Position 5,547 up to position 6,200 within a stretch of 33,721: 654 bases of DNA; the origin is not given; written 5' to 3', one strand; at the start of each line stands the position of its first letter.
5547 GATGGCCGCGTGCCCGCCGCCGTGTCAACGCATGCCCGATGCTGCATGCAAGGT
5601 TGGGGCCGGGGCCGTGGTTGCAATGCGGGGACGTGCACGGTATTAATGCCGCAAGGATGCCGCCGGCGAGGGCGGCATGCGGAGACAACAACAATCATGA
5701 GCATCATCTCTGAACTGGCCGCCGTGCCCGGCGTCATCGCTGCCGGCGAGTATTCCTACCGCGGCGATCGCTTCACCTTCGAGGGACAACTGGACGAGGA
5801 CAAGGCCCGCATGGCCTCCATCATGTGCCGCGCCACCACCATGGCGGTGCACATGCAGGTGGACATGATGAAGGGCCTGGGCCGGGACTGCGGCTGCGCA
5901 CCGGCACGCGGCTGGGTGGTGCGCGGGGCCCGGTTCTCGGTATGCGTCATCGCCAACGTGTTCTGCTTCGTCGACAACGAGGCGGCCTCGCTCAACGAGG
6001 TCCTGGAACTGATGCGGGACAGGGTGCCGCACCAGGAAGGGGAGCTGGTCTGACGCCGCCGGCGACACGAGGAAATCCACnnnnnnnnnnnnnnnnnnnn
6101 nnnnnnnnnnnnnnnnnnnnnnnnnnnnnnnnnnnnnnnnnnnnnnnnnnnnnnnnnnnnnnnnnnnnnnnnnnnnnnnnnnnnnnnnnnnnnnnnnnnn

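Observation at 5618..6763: Orphan operon of three tandem Cys-containing DUF2173/Roadblock-like paralogs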

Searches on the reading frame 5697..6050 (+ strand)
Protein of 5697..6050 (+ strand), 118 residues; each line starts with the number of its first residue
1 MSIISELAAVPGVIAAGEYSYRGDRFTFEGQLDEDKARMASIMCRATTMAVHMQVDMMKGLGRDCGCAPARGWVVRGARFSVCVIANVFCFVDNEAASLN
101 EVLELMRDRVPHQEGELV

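Call 7: search_protein_families(library=pfam, proteins=[window:5697-6050:+], max_evalue=1)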
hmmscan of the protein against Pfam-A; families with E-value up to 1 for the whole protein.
window:5697-6050:+ (118 aa): 2 families
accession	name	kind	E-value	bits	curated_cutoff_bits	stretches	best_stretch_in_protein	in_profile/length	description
PF09941.14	DUF2173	-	2.1e-36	124.9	26.1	1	4-107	2-105/106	Uncharacterized conserved protein (DUF2173)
PF10809.13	DUF2732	-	0.13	12.7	25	0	31-56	25-50/75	Protein of unknown function (DUF2732)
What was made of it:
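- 5697..6053 (+): P1, DUF2173 paralog 1 (118 aa). PF09941, E 2.1e-36, full length (call 7).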

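Call 8: search_protein_families(library=ncbifam, proteins=[window:5697-6050:+], max_evalue=1)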
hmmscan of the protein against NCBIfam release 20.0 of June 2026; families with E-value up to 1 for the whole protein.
window:5697-6050:+ (118 aa): 4 families
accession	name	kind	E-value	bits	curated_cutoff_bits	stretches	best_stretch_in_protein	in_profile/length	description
NF042994.1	AntiSigF_NrsF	equivalog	0.034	13.6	300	1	60-108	80-125/214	anti-sigma-F factor NrsF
TIGR02820.1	formald_GSH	equivalog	0.044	13.6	234.55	1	40-87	20-65/182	S-(hydroxymethyl)glutathione synthase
NF003829.0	PRK05417.1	subfamily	0.071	12.8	249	1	40-86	24-68/191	glutathione-dependent formaldehyde-activating enzyme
NF006533.0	PRK09010.1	subfamily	0.12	12.3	260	1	16-71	68-124/177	single-stranded DNA-binding protein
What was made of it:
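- No Fe-S or metal-binding Pfam or NCBIfam signature was found (calls 7, 8).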

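Call 32: search_protein_representatives(alignment_id=A2)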
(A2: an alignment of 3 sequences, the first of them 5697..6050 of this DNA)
Query: 3 sequences, 112 profile positions. Proteins with E-value up to 0.001 (for the whole library): 208; up to 1e-10: 89; up to 1e-30: 3. The best 150 are listed.
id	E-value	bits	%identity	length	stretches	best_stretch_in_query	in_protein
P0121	3.9e-35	136.7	-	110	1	4-112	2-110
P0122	4.2e-32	126.9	-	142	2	5-112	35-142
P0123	6.8e-31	123.0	-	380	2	3-106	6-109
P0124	8.2e-29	116.3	-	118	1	1-108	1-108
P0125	4.6e-28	113.9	-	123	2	1-73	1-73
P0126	7.5e-28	113.2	-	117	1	1-108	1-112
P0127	1.3e-27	112.4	-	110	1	1-107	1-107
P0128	1.1e-26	109.4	-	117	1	2-110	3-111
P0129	5.3e-26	107.2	-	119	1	1-108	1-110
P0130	1.3e-25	106.0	-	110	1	4-110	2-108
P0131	2.1e-25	105.3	-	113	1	2-108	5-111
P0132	7.7e-25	103.5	-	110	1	4-111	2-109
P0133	2.7e-24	101.7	-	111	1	4-108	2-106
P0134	4.7e-24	101.0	-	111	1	4-87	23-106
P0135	9.3e-24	100.0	-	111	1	4-107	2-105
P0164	7.3e-17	77.8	-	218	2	5-106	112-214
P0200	5.8e-12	62.0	-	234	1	1-108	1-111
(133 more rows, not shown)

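Call 38: find_homologous_proteins(query=A3, max_evalue=0.001)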
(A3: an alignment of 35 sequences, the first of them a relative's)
Query A3 (35 sequences) (113 aa, profile of the alignment): 156 proteins with E <= 0.001 among 5551 candidates; the best 120 are listed.
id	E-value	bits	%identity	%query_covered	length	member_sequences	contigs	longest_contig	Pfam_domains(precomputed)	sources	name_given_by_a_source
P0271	1.1e-39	153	46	96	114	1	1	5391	PF09941.15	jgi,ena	jgi:roadblock/LC7 domain-containing protein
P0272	1.9e-39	152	53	95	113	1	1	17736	PF09941.15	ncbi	-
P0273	2.4e-39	152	46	96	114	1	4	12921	PF09941.15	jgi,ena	jgi:roadblock/LC7 domain-containing protein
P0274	9.0e-39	150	50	96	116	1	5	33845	PF09941.15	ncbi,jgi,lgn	ncbi:MAG: DUF2173 family protein [Gammaproteobacteria bacterium]|jgi:roadblock/LC7 domain-containing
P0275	1.0e-38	150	49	96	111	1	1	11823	PF09941.15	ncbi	-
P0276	1.3e-38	149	48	96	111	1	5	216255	PF09941.15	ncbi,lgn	-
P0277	1.5e-38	149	51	96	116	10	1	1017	PF09941.15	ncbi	-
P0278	7.1e-38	147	53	94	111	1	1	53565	PF09941.15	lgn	-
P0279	1.8e-37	146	44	96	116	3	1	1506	PF09941.15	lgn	-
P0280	2.3e-37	145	48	96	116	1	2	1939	PF09941.15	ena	-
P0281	3.0e-37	145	51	92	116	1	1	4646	PF09941.15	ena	-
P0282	1.6e-36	143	54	91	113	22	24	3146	PF09941.15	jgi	jgi:roadblock/LC7 domain-containing protein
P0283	1.7e-36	143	50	91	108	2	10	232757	PF09941.15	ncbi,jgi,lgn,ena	-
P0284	1.5e-35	139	77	97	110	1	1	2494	PF09941.15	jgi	-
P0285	1.8e-35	139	45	94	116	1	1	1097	PF09941.15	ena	-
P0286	8.3e-34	134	88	100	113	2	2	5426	PF09941.15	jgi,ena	-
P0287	8.6e-34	134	77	100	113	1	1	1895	PF09941.15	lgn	-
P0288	1.2e-33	133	88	100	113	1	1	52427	PF09941.15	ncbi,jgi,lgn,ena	-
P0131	1.3e-33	133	100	100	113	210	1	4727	PF09941.15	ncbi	-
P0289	1.9e-33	133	91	100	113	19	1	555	PF09941.15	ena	-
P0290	4.0e-33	132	91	100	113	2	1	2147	PF09941.15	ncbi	-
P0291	4.1e-33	132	88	100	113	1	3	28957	PF09941.15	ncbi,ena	-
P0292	4.4e-33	132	91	100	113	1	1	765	PF09941.15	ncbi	-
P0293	4.5e-33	131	87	100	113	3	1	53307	PF09941.15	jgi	-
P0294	4.7e-33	131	87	100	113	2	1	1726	PF09941.15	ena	-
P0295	5.0e-33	131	91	100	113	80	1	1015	PF09941.15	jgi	-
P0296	5.2e-33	131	86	100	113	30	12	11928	PF09941.15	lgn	-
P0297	7.1e-33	131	87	100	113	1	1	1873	PF09941.15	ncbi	-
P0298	7.4e-33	131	88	100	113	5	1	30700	PF09941.15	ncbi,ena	-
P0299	8.2e-33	131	88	100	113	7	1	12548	PF09941.15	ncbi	ncbi:DUF2173 family protein [Aquifex sp.]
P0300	1.2e-32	130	89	100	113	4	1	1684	PF09941.15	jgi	jgi:roadblock/LC7 domain-containing protein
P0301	1.5e-32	130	24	96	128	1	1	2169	PF09941.15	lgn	-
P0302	1.6e-32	130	84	100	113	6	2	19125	PF09941.15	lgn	-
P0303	1.8e-32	130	82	100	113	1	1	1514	PF09941.15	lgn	-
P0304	2.7e-32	129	85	100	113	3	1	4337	PF09941.15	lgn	-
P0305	2.9e-32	129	88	100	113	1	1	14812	PF09941.15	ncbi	-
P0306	4.6e-32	128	79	99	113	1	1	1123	PF09941.15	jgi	jgi:roadblock/LC7 domain-containing protein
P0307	6.3e-32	128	71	97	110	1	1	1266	PF09941.15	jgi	jgi:roadblock/LC7 domain-containing protein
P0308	7.1e-32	128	85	100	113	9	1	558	PF09941.15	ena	-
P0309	9.0e-32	127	86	100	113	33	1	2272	PF09941.15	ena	-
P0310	1.0e-31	127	89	100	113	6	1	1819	PF09941.15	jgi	jgi:roadblock/LC7 domain-containing protein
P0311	1.3e-31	127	29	96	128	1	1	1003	PF09941.15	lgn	-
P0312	1.4e-31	127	88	100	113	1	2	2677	PF09941.15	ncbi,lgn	ncbi:MAG: DUF2173 family protein [Desulfurococcaceae archaeon]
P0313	1.9e-31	126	80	88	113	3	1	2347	PF09941.15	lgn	-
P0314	2.2e-31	126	88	96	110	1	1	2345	PF09941.15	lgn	-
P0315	2.5e-31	126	70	97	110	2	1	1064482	PF09941.15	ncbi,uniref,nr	ncbi:DUF2173 family protein [Inmirania thermothiophila]|uniref:DUF2173 family protein n=1 Tax=Inmira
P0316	2.7e-31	126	78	100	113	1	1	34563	PF09941.15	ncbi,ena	-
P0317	4.6e-31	125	79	99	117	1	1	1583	PF09941.15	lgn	-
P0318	5.4e-31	125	75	98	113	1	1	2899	PF09941.15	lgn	-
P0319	5.4e-31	125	88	100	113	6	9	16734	PF09941.15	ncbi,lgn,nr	ncbi:hypothetical protein A7M93_20835 [Acinetobacter baumannii]|nr:hypothetical protein A7M93_20835 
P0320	7.7e-31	124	24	96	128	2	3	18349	PF09941.15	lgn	-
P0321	8.8e-31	124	73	100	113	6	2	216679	PF09941.15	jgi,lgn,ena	jgi:roadblock/LC7 domain-containing protein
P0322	1.2e-30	124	80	100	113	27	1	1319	PF09941.15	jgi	-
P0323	1.6e-30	123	88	100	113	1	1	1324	PF09941.15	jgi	-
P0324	1.8e-30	123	88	100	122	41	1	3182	PF09941.15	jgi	-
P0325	2.0e-30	123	74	100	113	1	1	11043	PF09941.15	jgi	-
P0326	2.1e-30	123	25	96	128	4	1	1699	PF09941.15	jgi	jgi:roadblock/LC7 domain-containing protein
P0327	2.2e-30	123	27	93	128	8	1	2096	PF09941.15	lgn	-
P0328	2.2e-30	123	83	100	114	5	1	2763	PF09941.15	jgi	jgi:roadblock/LC7 domain-containing protein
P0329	2.3e-30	123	69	94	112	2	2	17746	PF09941.15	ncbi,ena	-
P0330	2.9e-30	122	24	97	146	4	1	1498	PF09941.15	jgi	jgi:roadblock/LC7 domain-containing protein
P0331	3.6e-30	122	85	100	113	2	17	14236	PF09941.15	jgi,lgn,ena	jgi:roadblock/LC7 domain-containing protein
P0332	3.9e-30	122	58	95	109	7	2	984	PF09941.15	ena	-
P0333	4.1e-30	122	71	94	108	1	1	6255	PF09941.15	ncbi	-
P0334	4.4e-30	122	59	95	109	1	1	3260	PF09941.15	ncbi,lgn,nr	ncbi:MAG: DUF2173 family protein [Sutterellaceae bacterium]|nr:DUF2173 family protein [Burkholderiac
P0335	4.5e-30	122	68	94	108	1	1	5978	PF09941.15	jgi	-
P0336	7.3e-30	121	70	95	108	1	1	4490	PF09941.15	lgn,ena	-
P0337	1.0e-29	121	56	95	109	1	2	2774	PF09941.15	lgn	-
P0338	1.2e-29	121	23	96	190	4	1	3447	PF09941.15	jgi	jgi:roadblock/LC7 domain-containing protein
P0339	1.2e-29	121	24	96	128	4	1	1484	PF09941.15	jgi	jgi:roadblock/LC7 domain-containing protein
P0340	1.3e-29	120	58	96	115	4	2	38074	PF09941.15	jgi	jgi:roadblock/LC7 domain-containing protein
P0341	1.9e-29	120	58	96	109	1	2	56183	PF09941.15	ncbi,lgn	ncbi:MAG: DUF2173 family protein [Rhodocyclaceae bacterium]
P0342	2.1e-29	120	56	95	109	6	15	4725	PF09941.15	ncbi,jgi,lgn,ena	-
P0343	2.4e-29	119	53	95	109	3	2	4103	PF09941.15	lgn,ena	-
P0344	2.7e-29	119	26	95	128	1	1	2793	PF09941.15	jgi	jgi:roadblock/LC7 domain-containing protein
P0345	2.9e-29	119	71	98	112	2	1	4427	PF09941.15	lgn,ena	-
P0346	3.3e-29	119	72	94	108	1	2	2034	PF09941.15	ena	-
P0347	3.4e-29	119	23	96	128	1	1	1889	PF09941.15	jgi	jgi:roadblock/LC7 domain-containing protein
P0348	3.6e-29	119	25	96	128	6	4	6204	PF09941.15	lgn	-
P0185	3.7e-29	119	23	96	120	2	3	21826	PF09941.15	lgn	-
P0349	7.0e-29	118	70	95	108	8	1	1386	PF09941.15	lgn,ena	-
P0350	8.1e-29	118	81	100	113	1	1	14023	PF09941.15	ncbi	-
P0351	9.0e-29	118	71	95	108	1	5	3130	PF09941.15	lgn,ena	-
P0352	1.1e-28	117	65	96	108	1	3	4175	PF09941.15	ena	-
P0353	1.2e-28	117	25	96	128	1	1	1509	PF09941.15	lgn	-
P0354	1.5e-28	117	29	94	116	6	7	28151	PF09941.15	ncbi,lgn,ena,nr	ncbi:MAG: hypothetical protein QG599_3392 [Pseudomonadota bacterium]|nr:hypothetical protein [Pseudo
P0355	1.6e-28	117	55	96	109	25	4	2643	PF09941.15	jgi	jgi:roadblock/LC7 domain-containing protein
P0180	1.6e-28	117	28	94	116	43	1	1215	PF09941.15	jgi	-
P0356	1.8e-28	117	56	96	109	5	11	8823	PF09941.15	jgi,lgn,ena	-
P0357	2.2e-28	116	27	95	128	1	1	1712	PF09941.15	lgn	-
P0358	2.4e-28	116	66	95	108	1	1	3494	PF09941.15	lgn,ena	-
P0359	2.6e-28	116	26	95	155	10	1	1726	PF09941.15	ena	-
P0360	4.0e-28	116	25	94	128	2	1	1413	PF09941.15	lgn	-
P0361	4.6e-28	115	56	95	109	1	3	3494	PF09941.15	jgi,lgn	jgi:roadblock/LC7 domain-containing protein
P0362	4.9e-28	115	61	95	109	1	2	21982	PF09941.15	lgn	-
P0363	5.4e-28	115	74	94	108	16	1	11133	PF09941.15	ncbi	-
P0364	5.4e-28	115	68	95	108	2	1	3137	PF09941.15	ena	-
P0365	5.8e-28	115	56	95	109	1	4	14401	PF09941.15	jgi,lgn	jgi:roadblock/LC7 domain-containing protein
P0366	6.0e-28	115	28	96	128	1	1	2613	PF09941.15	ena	-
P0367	6.3e-28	115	77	98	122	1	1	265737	PF09941.15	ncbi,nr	ncbi:MAG: DUF2173 family protein [Hydrogenothermaceae bacterium]|nr:DUF2173 family protein [Hydrogen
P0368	6.6e-28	115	29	94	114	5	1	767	PF09941.15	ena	-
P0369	7.5e-28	115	72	94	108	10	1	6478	PF09941.15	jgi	-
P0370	8.0e-28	115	57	95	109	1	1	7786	PF09941.15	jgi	-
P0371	8.2e-28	115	32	94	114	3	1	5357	PF09941.15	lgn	-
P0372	9.5e-28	114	25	94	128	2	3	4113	PF09941.15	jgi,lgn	jgi:roadblock/LC7 domain-containing protein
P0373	1.1e-27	114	68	95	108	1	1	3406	PF09941.15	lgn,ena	-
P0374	1.7e-27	114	71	94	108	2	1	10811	PF09941.15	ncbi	-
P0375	1.7e-27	113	73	100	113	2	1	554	PF09941.15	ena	-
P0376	1.9e-27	113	27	88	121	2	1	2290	PF09941.15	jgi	jgi:roadblock/LC7 domain-containing protein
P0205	2.8e-27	113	25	94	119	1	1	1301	PF09941.15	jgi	jgi:roadblock/LC7 domain-containing protein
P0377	2.9e-27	113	70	94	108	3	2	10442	PF09941.15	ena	-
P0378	3.1e-27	113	71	94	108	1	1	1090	PF09941.15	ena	-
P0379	3.1e-27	113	25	94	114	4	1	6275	PF09941.15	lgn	-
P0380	3.2e-27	113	23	94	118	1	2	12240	PF09941.15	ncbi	ncbi:MAG: DUF2173 family protein [Methylophilaceae bacterium]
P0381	6.6e-27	112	25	97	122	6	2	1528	PF09941.15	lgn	-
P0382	7.3e-27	111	26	95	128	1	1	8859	PF09941.15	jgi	-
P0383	9.5e-27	111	67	95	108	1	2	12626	PF09941.15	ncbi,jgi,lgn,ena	-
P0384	1.2e-26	111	70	95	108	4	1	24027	PF09941.15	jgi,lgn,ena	-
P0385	1.5e-26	110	60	96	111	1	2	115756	PF09941.15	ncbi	-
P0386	2.7e-26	110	62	94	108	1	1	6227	PF09941.15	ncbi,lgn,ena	-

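Call 39: find_encoding_contigs(protein=P0367, flank=8000, max_places=2)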
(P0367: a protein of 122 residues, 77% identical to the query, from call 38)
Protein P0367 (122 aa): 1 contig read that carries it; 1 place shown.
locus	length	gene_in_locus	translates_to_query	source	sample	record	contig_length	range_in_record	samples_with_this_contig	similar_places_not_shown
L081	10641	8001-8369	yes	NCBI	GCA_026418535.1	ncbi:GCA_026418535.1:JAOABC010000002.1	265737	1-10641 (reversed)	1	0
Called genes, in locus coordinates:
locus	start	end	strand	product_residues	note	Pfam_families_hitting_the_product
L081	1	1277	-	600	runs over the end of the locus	PF03717:PBP_dimer, PF00905:Transpeptidase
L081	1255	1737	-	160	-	-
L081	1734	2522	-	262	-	PF04085:MreC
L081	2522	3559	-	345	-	PF06723:MreB_Mbl, PF00022:Actin (weak), PF00012:HSP70, PF14450:FtsA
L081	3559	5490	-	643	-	PF07973:tRNA_SAD, PF00587:tRNA-synt_2b, PF03129:HGTP_anticodon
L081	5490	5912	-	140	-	-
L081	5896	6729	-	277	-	PF19293:CdaA_N, PF02457:DAC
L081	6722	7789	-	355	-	PF00809:Pterin_bind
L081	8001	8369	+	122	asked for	PF09941:DUF2173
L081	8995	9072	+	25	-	-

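Call 40: find_encoding_contigs(protein=P0315, flank=8000, max_places=2)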
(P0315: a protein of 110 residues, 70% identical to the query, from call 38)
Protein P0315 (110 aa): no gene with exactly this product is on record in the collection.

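Call 41: find_encoding_contigs(protein=P0341, flank=8000, max_places=2)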
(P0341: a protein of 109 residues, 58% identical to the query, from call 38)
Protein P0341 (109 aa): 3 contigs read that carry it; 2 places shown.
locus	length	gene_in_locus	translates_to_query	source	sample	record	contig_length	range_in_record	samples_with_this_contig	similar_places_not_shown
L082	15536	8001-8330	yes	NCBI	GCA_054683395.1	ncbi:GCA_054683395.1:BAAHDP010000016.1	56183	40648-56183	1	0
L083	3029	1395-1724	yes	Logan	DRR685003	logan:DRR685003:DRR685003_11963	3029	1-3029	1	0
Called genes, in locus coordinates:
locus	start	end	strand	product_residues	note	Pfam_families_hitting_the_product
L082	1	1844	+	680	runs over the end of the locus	PF19310:TOP_N, PF01432:Peptidase_M3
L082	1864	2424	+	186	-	PF13511:DUF4124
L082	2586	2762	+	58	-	-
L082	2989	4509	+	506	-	PF27104:FimW_N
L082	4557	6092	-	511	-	PF00682:HMGL-like, PF22617:HCS_D2, PF08502:LeuA_dimer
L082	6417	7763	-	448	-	PF08448:PAS_4 (faint), PF00158:Sigma54_activat, PF13191:AAA_16, PF14532:Sigma54_activ_2, PF01078:Mg_chelatase (faint), PF07728:AAA_5, PF25601:AAA_lid_14, PF02954:HTH_8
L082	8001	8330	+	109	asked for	PF09941:DUF2173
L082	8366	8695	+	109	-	PF09941:DUF2173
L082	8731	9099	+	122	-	PF02036:SCP2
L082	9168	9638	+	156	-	PF13501:SoxY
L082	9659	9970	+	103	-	PF08770:SoxZ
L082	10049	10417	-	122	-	-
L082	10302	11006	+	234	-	-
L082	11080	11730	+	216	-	PF03625:DUF302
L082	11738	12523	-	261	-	PF00072:Response_reg, PF04397:LytTR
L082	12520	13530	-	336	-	PF06580:His_kinase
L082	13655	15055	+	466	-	PF00206:Lyase_1, PF14698:ASL_C2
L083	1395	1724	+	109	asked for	PF09941:DUF2173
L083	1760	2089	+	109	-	PF09941:DUF2173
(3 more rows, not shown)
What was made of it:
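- SoxY-SoxZ lies in the same operon in a Rhodocyclaceae genome (call 41). A pair-type operon continues directly into soxY-soxZ (call 41).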

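Call 43: find_encoding_contigs(protein=P0276, flank=8000, max_places=1)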
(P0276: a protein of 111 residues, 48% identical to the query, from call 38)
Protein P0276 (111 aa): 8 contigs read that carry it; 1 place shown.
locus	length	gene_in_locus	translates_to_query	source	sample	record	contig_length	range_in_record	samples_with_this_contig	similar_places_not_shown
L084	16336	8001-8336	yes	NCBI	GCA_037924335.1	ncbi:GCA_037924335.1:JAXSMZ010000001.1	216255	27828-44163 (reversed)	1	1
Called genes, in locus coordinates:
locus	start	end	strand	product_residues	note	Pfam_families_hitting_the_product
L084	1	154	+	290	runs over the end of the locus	PF02653:BPD_transp_2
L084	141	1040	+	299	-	PF02653:BPD_transp_2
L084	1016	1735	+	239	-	PF02463:SMC_N (faint), PF00005:ABC_tran, PF13304:AAA_21 (faint)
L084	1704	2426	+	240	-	PF00005:ABC_tran, PF13555:AAA_29 (weak), PF13304:AAA_21 (faint)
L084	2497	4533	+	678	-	PF07715:Plug, PF00593:TonB_dep_Rec_b-barrel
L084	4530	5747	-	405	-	PF01695:IstB_IS21, PF00308:Bac_DnaA, PF08299:Bac_DnaA_C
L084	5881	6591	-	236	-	PF13085:Fer2_3, PF00111:Fer2 (weak), PF13187:Fer4_9 (faint), PF13237:Fer4_10 (faint), PF13183:Fer4_8, PF13534:Fer4_17, PF12838:Fer4_7 (weak)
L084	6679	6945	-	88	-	PF04026:SpoVG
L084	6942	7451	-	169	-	PF01327:Pep_deformylase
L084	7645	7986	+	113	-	PF09941:DUF2173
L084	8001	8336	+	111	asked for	PF09941:DUF2173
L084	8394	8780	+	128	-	PF02036:SCP2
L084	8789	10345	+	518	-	PF13426:PAS_9, PF00158:Sigma54_activat, PF00493:MCM (weak), PF14532:Sigma54_activ_2, PF00004:AAA (weak), PF07728:AAA_5, PF25601:AAA_lid_14, PF02954:HTH_8, +5 more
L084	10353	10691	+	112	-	-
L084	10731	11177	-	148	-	PF02502:LacAB_rpiB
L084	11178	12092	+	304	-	PF11563:Protoglobin, PF06146:PsiE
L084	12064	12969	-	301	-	PF01715:IPPT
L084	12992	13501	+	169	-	PF21033:RMD1-3 (faint), PF13432:TPR_16, PF13414:TPR_11 (weak), PF13431:TPR_17 (weak), PF13424:TPR_12, PF00515:TPR_1 (weak), PF07719:TPR_2 (weak), PF13181:TPR_8 (weak), +2 more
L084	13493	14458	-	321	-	-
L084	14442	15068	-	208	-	-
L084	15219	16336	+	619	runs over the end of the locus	PF02922:CBM_48, PF00128:Alpha-amylase, PF02806:Alpha-amylase_C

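Call 44: find_encoding_contigs(protein=P0283, flank=8000, max_places=1)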
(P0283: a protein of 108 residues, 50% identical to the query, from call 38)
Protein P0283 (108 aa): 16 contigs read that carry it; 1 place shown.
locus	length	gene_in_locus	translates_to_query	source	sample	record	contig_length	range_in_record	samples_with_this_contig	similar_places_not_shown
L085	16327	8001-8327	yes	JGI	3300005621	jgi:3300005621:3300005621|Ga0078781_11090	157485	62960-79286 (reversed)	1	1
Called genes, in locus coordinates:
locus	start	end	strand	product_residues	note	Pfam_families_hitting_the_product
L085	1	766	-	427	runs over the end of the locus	PF01512:Complex1_51K, PF10531:SLBB, PF22461:SLBB_2, PF10589:NADH_4Fe-4S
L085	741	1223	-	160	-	PF01257:2Fe-2S_thioredx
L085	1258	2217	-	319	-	PF01075:Glyco_transf_9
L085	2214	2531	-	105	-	PF07719:TPR_2 (faint), PF12895:ANAPC3, PF13174:TPR_6 (faint), PF13414:TPR_11 (weak), PF13431:TPR_17 (weak), PF00515:TPR_1 (weak), PF13432:TPR_16 (weak), PF14559:TPR_19, +4 more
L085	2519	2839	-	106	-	PF12836:HHH_3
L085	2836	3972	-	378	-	PF09376:NurA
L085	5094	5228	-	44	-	PF00872:Transposase_mut (weak)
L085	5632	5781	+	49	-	-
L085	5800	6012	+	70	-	PF01312:Bac_export_2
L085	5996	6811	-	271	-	PF14805:THDPS_N_2, PF00132:Hexapep, PF14602:Hexapep_2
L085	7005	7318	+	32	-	-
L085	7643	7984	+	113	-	PF09941:DUF2173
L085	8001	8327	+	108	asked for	PF09941:DUF2173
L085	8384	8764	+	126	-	PF02036:SCP2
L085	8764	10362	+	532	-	PF00989:PAS (faint), PF08448:PAS_4 (faint), PF13188:PAS_8 (faint), PF00158:Sigma54_activat, PF14532:Sigma54_activ_2, PF07728:AAA_5, PF25601:AAA_lid_14, PF02954:HTH_8, +2 more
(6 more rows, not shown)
